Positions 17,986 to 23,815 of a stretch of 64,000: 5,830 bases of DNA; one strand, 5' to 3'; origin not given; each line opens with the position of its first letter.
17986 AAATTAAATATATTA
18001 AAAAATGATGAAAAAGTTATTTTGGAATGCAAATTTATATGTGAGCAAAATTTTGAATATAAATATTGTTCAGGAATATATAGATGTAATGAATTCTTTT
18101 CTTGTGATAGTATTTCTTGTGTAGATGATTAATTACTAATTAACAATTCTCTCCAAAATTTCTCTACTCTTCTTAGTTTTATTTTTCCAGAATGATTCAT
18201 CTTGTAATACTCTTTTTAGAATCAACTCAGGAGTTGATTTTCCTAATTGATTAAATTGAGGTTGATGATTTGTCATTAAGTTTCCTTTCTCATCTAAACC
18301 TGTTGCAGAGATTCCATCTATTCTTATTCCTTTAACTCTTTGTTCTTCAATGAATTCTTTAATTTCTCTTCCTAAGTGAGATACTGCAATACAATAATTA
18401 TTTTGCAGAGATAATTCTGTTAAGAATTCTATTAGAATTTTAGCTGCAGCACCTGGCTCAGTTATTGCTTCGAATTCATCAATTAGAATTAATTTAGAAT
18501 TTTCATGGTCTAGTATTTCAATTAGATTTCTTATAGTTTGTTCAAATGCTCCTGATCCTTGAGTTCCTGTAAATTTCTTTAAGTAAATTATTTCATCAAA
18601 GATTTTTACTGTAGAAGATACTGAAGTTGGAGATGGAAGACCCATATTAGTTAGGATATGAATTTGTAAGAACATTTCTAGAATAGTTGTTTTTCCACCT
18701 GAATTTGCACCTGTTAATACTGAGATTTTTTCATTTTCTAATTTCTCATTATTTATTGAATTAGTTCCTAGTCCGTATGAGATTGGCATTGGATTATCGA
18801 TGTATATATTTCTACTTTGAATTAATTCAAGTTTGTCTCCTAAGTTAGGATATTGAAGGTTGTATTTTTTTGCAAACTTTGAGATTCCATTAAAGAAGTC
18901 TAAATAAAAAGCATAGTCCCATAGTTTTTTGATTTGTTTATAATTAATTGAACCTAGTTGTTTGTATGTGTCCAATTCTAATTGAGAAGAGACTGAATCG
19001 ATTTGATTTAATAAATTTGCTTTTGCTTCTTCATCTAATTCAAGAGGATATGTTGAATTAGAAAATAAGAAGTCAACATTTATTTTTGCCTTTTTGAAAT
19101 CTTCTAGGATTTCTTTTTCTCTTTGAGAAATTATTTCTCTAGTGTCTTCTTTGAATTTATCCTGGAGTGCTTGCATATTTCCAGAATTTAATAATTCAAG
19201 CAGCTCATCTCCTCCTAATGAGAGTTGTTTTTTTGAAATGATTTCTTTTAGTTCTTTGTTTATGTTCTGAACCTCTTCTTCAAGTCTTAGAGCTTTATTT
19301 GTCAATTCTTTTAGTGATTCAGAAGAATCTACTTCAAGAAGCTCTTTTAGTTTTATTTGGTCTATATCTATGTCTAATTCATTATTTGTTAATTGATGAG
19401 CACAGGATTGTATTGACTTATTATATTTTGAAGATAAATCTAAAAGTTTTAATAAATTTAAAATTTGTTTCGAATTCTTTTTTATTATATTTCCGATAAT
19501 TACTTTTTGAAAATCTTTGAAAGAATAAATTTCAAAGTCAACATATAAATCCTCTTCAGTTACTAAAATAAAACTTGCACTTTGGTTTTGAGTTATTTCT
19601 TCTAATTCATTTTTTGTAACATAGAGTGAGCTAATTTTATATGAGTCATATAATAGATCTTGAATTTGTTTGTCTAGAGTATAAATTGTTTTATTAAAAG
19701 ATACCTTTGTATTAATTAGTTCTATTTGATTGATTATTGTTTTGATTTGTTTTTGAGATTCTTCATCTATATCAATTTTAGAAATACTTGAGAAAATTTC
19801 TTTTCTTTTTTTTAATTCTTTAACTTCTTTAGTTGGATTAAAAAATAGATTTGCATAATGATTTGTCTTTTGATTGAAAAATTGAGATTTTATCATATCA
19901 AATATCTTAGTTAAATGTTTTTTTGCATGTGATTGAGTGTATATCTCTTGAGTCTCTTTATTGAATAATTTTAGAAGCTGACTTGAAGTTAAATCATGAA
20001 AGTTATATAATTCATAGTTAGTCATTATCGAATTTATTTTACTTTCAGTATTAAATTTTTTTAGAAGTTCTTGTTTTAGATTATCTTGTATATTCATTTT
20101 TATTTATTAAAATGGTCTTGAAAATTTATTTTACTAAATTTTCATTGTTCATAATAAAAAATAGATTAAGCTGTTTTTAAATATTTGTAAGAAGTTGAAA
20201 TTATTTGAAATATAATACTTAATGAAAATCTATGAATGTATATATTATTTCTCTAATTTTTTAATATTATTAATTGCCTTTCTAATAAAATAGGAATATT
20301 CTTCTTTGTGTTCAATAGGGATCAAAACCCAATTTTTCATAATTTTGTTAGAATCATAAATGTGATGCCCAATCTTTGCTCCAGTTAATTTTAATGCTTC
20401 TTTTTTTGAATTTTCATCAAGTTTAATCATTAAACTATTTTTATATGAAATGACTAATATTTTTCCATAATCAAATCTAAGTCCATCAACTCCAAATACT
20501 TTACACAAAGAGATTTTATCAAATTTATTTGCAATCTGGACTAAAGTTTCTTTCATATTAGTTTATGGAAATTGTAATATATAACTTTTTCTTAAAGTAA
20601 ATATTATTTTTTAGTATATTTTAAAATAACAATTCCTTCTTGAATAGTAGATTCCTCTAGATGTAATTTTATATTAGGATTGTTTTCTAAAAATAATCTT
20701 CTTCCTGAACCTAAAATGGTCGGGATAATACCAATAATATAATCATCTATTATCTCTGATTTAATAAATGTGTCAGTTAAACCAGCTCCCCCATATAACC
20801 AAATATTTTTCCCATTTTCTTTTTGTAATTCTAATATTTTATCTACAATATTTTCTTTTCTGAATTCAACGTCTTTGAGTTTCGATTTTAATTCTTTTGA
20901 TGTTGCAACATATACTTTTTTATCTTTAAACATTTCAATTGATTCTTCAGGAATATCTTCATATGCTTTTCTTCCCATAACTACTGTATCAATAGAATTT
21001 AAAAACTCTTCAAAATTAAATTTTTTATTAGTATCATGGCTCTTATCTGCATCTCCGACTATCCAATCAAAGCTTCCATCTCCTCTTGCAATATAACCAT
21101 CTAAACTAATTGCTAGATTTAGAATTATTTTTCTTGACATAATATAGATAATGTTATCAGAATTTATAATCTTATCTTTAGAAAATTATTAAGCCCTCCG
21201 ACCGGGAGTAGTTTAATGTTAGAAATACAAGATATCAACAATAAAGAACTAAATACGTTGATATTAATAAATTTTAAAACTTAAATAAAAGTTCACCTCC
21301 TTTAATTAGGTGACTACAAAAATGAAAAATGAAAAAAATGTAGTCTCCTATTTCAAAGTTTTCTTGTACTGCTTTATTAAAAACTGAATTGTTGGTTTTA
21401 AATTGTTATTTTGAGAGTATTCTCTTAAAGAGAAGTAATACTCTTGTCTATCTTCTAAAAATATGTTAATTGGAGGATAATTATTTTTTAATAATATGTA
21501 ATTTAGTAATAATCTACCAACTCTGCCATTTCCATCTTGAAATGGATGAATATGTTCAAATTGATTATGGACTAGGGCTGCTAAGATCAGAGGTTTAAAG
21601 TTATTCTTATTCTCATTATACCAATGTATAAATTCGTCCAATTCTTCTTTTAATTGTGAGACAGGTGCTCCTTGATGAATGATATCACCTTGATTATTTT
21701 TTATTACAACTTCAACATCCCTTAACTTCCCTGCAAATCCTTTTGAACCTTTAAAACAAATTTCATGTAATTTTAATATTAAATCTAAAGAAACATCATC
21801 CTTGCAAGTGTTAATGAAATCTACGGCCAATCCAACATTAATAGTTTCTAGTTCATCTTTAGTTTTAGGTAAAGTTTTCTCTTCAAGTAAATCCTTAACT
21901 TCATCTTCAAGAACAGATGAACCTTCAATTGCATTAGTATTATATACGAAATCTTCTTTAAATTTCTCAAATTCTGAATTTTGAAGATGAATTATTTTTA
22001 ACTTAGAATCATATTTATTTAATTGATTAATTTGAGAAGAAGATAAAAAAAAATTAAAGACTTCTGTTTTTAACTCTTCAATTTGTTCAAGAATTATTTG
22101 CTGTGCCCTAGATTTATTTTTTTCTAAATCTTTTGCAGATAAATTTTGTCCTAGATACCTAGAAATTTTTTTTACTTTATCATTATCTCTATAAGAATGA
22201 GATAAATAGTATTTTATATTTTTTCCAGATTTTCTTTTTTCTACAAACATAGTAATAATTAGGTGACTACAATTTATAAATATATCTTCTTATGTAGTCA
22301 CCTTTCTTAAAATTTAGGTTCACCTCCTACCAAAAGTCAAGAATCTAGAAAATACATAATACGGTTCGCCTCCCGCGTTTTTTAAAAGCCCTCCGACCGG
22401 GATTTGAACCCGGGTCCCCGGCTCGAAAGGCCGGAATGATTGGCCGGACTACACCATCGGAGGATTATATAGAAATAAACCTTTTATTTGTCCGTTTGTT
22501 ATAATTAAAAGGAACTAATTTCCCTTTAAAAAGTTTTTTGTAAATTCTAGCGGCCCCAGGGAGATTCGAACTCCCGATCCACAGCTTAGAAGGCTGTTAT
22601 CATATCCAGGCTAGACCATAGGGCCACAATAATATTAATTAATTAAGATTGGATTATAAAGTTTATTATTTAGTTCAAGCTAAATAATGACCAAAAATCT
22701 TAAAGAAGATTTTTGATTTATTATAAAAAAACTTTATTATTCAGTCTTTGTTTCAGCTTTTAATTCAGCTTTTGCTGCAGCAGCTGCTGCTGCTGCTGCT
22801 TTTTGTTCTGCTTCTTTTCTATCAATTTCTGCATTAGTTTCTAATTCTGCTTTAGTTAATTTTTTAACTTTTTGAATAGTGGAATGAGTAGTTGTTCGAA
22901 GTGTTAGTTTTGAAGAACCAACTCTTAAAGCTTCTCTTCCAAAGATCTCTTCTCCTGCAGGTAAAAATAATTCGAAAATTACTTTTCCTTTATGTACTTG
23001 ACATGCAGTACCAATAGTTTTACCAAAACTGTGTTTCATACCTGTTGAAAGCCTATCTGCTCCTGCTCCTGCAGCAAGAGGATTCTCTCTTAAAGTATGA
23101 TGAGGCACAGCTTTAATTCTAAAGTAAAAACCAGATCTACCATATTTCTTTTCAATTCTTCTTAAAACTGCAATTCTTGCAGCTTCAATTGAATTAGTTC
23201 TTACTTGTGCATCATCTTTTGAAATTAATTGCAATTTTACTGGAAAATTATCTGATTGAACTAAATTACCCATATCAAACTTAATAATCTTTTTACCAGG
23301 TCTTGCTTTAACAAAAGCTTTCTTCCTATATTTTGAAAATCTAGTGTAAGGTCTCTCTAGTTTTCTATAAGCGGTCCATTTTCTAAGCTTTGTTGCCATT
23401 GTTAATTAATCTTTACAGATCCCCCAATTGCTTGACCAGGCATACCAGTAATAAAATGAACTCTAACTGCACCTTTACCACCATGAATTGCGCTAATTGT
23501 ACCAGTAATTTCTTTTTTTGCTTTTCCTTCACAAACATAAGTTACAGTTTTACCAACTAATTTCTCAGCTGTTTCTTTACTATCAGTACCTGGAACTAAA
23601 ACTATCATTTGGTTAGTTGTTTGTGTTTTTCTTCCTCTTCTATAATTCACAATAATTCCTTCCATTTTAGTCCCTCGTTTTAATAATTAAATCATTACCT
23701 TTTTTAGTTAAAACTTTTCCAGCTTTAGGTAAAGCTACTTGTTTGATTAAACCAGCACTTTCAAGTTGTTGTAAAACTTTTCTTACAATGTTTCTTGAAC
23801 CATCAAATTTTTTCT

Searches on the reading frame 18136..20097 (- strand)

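Call 66: search_protein_families(library=pfam, proteins=[window:18136-20097:-], max_evalue=0.001)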
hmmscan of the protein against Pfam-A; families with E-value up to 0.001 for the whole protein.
window:18136-20097:- (653 aa): 1 family
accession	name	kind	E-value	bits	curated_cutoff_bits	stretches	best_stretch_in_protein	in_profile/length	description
PF13401.12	AAA_22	-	0.00029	21.6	27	0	455-565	4-108/130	AAA domain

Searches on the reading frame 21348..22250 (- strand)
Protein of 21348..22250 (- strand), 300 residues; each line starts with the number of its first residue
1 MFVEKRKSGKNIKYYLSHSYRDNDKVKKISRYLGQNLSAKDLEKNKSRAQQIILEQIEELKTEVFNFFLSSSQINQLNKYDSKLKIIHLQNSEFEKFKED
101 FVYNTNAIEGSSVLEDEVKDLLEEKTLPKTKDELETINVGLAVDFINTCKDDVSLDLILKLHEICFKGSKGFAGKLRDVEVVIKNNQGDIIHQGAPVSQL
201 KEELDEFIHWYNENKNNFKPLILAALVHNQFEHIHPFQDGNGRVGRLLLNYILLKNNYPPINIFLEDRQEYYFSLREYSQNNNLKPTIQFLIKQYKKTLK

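Call 53: search_protein_families(library=pfam, proteins=[window:21348-22250:-], max_evalue=0.001)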
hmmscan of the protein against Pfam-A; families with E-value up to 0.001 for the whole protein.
window:21348-22250:- (300 aa): 1 family
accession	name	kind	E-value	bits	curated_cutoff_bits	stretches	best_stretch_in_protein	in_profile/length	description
PF02661.23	Fic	-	2.3e-22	80.1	24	1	153-253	2-93/93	Fic/DOC family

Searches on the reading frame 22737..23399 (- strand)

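Call 53: search_protein_families(library=pfam, proteins=[window:22737-23399:-], max_evalue=0.001)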
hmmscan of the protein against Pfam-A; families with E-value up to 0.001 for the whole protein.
window:22737-23399:- (220 aa): 1 family
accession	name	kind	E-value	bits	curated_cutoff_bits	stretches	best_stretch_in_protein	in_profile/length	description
PF00252.24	Ribosomal_L16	-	2.4e-25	89.5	27.9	1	22-170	4-130/132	Ribosomal protein L16p/L10e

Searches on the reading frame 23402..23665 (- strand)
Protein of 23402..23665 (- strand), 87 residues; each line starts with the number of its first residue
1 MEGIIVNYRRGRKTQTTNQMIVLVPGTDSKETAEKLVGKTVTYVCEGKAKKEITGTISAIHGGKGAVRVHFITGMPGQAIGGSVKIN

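Call 67: search_protein_families(library=pfam, proteins=[window:23402-23665:-], max_evalue=0.001)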
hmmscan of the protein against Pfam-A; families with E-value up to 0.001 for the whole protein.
window:23402-23665:- (87 aa): 2 families
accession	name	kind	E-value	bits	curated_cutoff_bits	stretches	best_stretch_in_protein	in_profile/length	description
PF01247.24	Ribosomal_L35Ae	-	5.9e-18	65.3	27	1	2-86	4-94/95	Ribosomal protein L35Ae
PF01782.24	RimM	-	4.2e-05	24.2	23.5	0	54-78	2-26/84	RimM N-terminal domain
